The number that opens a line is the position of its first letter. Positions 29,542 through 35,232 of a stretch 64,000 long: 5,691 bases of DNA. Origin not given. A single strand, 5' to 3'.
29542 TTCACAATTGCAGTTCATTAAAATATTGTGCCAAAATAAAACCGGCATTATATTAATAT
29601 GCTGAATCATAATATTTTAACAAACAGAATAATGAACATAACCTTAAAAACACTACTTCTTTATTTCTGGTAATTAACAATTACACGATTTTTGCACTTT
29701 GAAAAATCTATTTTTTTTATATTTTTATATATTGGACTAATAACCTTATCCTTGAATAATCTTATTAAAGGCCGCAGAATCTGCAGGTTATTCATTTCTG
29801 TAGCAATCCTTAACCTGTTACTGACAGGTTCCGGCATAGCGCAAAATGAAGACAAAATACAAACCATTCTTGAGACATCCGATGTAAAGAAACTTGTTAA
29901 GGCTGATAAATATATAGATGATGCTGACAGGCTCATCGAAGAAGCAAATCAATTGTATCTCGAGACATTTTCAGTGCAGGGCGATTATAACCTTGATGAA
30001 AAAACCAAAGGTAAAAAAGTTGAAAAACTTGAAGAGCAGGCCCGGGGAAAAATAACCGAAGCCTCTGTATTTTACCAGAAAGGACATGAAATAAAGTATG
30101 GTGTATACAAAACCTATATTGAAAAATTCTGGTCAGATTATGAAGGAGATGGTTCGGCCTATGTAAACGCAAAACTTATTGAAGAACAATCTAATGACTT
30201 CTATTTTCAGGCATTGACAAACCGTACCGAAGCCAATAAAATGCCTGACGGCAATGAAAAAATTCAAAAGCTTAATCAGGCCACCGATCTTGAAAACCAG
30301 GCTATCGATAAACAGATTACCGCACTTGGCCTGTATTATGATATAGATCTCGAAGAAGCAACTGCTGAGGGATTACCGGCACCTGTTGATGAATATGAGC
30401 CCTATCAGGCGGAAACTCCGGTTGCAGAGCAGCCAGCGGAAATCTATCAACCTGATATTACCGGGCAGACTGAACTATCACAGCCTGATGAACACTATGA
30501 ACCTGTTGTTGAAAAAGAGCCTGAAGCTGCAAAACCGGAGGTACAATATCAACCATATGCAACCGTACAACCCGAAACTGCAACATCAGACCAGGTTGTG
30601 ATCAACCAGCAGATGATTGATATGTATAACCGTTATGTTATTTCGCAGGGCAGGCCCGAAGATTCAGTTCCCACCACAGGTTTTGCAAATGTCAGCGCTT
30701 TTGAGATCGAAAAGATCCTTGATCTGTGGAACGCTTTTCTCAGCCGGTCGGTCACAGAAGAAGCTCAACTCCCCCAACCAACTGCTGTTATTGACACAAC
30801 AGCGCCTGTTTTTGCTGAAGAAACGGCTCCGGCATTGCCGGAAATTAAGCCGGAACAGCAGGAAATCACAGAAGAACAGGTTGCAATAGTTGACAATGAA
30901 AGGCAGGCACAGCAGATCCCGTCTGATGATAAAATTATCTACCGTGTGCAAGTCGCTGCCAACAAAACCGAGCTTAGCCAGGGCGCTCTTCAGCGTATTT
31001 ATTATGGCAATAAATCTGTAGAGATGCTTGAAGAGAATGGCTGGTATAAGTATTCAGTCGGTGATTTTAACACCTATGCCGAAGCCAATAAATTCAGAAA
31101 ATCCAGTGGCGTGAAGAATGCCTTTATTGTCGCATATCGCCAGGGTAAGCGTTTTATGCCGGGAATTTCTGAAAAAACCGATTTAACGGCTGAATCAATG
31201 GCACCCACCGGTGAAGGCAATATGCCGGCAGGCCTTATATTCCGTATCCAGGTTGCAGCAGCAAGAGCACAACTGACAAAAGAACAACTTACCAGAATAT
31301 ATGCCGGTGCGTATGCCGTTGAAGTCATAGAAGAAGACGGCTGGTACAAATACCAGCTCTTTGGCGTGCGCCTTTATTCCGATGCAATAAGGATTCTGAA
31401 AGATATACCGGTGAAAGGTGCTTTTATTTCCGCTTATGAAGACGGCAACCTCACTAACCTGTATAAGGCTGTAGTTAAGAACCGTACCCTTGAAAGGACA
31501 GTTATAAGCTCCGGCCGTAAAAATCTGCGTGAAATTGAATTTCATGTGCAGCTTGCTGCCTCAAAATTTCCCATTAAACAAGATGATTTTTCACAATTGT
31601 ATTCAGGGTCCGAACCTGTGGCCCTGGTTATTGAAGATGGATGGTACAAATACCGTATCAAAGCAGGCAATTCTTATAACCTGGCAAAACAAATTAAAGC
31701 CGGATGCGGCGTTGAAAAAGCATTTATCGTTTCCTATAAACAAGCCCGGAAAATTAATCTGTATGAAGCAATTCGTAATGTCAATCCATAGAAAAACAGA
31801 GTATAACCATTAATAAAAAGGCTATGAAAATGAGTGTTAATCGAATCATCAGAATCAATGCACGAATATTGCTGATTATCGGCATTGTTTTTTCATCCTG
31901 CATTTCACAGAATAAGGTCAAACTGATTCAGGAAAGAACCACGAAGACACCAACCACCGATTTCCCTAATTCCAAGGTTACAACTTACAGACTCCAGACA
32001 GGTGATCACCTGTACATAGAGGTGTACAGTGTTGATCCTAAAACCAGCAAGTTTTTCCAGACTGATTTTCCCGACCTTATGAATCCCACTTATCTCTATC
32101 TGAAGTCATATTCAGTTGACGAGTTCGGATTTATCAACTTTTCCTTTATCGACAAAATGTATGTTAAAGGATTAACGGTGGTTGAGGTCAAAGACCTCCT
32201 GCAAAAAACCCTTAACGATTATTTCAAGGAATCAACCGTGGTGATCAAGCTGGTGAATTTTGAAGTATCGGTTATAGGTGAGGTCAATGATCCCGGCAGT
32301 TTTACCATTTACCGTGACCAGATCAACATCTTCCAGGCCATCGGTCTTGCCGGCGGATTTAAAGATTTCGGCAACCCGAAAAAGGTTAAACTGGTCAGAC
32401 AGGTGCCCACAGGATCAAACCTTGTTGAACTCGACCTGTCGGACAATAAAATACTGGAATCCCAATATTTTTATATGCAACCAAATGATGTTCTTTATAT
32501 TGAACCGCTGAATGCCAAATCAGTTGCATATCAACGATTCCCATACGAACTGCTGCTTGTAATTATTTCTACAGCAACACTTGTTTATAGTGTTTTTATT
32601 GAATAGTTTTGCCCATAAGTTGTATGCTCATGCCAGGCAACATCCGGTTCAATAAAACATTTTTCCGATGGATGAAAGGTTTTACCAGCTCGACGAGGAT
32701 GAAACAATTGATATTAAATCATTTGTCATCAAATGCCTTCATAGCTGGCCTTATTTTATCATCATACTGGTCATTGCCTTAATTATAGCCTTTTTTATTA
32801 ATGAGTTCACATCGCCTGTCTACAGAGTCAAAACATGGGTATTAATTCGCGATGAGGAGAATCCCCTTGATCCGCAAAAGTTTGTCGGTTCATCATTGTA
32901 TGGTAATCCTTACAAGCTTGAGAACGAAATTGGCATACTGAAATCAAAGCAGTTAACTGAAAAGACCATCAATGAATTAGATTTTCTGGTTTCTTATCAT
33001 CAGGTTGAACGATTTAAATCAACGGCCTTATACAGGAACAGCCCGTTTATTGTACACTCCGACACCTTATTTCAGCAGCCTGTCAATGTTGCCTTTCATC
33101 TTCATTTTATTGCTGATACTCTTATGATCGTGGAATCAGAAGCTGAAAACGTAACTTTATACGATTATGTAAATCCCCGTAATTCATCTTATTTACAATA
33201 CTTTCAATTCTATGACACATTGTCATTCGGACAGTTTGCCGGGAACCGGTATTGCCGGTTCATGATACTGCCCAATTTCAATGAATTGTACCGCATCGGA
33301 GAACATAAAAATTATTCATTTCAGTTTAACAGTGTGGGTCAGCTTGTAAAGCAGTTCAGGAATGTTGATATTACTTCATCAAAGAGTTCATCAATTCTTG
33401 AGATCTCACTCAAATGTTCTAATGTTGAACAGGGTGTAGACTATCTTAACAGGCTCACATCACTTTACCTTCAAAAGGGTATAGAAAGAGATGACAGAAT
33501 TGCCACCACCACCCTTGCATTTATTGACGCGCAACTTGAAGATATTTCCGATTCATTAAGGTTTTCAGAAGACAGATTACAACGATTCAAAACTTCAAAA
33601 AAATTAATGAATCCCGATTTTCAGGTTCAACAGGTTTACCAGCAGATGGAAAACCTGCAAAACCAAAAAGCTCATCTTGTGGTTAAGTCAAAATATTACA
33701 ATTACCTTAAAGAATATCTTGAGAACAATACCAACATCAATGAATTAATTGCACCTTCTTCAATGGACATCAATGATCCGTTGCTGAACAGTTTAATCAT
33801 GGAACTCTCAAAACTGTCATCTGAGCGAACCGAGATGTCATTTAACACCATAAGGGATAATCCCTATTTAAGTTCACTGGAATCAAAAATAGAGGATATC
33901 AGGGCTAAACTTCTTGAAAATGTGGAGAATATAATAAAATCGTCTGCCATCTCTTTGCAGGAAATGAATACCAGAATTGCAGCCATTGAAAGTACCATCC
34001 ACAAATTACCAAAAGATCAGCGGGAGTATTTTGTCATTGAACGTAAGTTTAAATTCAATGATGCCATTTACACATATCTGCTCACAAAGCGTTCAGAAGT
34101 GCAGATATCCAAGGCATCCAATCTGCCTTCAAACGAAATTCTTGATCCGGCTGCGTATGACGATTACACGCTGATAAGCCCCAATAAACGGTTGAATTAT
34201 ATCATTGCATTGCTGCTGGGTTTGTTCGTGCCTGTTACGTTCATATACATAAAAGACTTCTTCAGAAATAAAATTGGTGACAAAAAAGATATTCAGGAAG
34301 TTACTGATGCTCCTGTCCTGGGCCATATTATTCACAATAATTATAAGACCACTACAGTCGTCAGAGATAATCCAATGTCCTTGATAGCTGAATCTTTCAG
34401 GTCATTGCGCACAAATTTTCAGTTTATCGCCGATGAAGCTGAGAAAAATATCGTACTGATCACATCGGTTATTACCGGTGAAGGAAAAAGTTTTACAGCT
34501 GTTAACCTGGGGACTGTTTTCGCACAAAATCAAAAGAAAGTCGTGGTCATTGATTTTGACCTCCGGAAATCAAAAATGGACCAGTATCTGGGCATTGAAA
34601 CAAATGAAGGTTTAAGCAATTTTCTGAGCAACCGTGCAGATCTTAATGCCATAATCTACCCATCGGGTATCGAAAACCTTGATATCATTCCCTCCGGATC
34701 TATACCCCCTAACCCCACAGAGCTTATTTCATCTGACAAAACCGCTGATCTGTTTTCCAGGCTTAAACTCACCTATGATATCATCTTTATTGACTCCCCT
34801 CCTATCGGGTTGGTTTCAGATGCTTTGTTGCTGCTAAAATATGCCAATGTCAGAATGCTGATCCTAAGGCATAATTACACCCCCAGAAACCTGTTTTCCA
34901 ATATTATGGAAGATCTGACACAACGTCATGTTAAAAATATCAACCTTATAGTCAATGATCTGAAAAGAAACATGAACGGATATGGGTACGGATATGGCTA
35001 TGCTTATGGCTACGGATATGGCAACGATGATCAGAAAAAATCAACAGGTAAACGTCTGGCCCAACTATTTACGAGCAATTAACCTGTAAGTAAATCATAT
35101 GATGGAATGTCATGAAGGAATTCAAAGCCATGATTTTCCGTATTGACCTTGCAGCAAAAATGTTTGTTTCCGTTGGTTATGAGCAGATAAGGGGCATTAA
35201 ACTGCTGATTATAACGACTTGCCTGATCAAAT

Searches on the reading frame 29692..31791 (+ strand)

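Call 7: search_protein_families(library=pfam, proteins=[window:29692-31791:+], max_evalue=0.001)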
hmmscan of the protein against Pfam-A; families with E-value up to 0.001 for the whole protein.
window:29692-31791:+ (699 aa): 1 family
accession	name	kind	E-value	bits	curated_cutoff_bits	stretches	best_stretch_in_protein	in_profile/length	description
PF05036.18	SPOR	-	0.0002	22.1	21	0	443-470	35-62/76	SPOR domain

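Call 8: search_protein_families(library=ncbifam, proteins=[window:29692-31791:+], max_evalue=0.001)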
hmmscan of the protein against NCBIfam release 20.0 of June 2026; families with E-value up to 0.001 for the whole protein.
window:29692-31791:+ (699 aa): 0 families

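Call 59: search_protein_families(library=pfam, proteins=[window:29692-31791:+], max_evalue=10)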
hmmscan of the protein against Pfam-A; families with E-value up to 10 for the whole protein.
window:29692-31791:+ (699 aa): 2 families
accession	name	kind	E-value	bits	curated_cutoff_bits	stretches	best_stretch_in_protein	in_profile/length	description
PF05036.18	SPOR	-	0.0002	22.1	21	1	443-470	35-62/76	SPOR domain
PF24227.1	DUF7443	-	0.048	13.7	27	1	479-504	10-35/58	Domain of unknown function (DUF7443)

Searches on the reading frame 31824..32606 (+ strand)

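Call 7: search_protein_families(library=pfam, proteins=[window:31824-32606:+], max_evalue=0.001)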
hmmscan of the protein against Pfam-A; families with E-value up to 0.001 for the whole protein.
window:31824-32606:+ (260 aa): 3 families
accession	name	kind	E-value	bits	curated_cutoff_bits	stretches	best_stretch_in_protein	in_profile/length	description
PF02563.21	Poly_export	-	2.8e-13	50.3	28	1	52-143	4-76/77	Polysaccharide biosynthesis/export protein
PF22461.2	SLBB_2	-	2.5e-09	37.6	27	1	148-226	3-79/79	SLBB domain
PF10531.15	SLBB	-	5.9e-08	32.9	27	1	148-197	2-49/55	SLBB domain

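Call 8: search_protein_families(library=ncbifam, proteins=[window:31824-32606:+], max_evalue=0.001)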
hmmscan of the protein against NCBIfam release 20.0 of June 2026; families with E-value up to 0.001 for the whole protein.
window:31824-32606:+ (260 aa): 4 families
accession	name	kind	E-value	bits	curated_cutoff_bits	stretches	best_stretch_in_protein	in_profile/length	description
TIGR03027.2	pepcterm_export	equivalog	5.3e-12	45.7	180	1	102-226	31-164/169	XrtA/PEP-CTERM system exopolysaccharide export protein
NF041843.1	EpsY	equivalog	1.1e-10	41.1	320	1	97-196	76-177/211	exopolysaccharide export protein EpsY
NF011658.0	PRK15078.1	subfamily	2.6e-09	36.3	333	1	81-226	99-249/380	polysaccharide export protein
TIGR03028.1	EpsE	equivalog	3.8e-07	29.7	262.65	1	97-194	25-125/239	polysaccharide export protein EpsE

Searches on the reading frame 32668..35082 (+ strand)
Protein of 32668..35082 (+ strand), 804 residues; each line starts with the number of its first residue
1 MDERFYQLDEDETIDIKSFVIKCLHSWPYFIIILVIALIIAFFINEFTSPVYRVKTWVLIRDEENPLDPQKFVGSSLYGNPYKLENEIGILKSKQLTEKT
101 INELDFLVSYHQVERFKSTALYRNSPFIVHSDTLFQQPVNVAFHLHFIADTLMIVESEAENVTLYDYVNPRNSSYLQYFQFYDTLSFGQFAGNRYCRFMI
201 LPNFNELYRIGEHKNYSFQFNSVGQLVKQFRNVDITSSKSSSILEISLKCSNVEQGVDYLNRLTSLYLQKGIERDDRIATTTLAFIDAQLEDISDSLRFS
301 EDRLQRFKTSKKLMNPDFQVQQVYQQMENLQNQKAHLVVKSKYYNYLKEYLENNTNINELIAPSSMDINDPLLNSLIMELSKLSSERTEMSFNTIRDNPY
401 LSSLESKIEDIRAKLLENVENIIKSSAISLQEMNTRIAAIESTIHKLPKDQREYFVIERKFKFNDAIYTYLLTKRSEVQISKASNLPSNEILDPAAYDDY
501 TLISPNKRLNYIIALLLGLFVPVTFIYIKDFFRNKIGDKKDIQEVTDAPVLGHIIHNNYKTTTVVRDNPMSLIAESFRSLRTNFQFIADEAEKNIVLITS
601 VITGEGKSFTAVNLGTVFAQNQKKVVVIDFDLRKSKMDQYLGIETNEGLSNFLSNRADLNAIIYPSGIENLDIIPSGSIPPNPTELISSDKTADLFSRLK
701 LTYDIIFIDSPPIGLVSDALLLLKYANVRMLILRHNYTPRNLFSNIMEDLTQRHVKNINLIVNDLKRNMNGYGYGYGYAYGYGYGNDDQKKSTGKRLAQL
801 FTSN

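Call 7: search_protein_families(library=pfam, proteins=[window:32668-35082:+], max_evalue=0.001)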
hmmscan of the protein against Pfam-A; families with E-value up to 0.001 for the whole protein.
window:32668-35082:+ (804 aa): 6 families
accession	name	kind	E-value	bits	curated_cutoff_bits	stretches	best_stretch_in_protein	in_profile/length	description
PF13614.12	AAA_31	-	1.5e-11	45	27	1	596-713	4-128/177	AAA domain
PF13807.11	GNVR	-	3.5e-09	36.9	27.7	1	451-530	3-81/82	G-rich domain on putative tyrosine kinase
PF02706.20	Wzz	-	4.3e-08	33.8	25.5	1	13-104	2-91/91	Chain length determinant protein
PF01656.29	CbiA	-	3.9e-07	30.5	25.4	1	597-702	2-54/125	CobQ/CobB/MinD/ParA nucleotide binding domain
PF10609.15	ParA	-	4.5e-05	23.4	27.1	1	593-651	3-56/246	NUBPL iron-transfer P-loop NTPase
PF09140.17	MipZ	-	0.0004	20.2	20.7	0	599-646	6-53/262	ATPase MipZ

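Call 8: search_protein_families(library=ncbifam, proteins=[window:32668-35082:+], max_evalue=0.001)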
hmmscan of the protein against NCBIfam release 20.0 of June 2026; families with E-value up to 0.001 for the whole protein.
window:32668-35082:+ (804 aa): 15 families
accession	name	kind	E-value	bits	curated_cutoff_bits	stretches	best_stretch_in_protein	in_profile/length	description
NF008568.0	PRK11519.1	equivalog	2.1e-70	237.8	1068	2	436-787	354-718/720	tyrosine-protein kinase Wzc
NF007350.0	PRK09841.1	equivalog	3.4e-62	210.6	1248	3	564-786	502-724/726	tyrosine-protein kinase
TIGR01007.1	eps_fam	subfamily_domain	2.6e-47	161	108.05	1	575-777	1-202/204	polysaccharide biosynthesis tyrosine autokinase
TIGR01005.1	eps_transp_fam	subfamily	3.1e-41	141.4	411.7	1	562-778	515-730/754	exopolysaccharide transport protein family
TIGR03018.1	pepcterm_TyrKin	hypoth_equivalog_domain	3.3e-37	127.8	230.65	1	564-757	2-203/207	XrtA-associated tyrosine autokinase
TIGR03029.1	EpsG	equivalog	2.8e-33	115.2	313.8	1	568-761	78-271/274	chain length determinant protein tyrosine kinase EpsG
TIGR03007.1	pepcterm_ChnLen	equivalog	9.6e-21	73.6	278.85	1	226-557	105-463/498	XrtA system polysaccharide chain length determinant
TIGR03017.1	EpsF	equivalog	1.8e-18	66.5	422.75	1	231-554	121-443/444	chain length determinant protein EpsF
TIGR01968.1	minD_bact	equivalog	3e-12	46.5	212.9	1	594-769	2-177/261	septum site-determining protein MinD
TIGR01969.1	minD_arch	subfamily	5.1e-12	45.5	201.75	1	595-732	2-137/251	cell division ATPase MinD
TIGR01006.1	polys_exp_MPA1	subfamily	1.1e-11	44.6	296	1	490-555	158-222/226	CspC family polysaccharide chain length determinant protein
NF008079.0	PRK10818.1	equivalog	5e-09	35.9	508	1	594-729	3-139/270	septum site-determining protein MinD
TIGR03371.1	cellulose_yhjQ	equivalog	9.2e-07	28.6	157.85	1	594-766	2-179/246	cellulose biosynthesis protein BcsQ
NF008669.0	PRK11670.1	equivalog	0.00034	19.6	348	1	590-646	104-160/369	iron-sulfur cluster carrier protein ApbC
NF041546.1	ParA_partition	equivalog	0.0004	20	180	0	604-638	10-44/203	ParA family partition ATPase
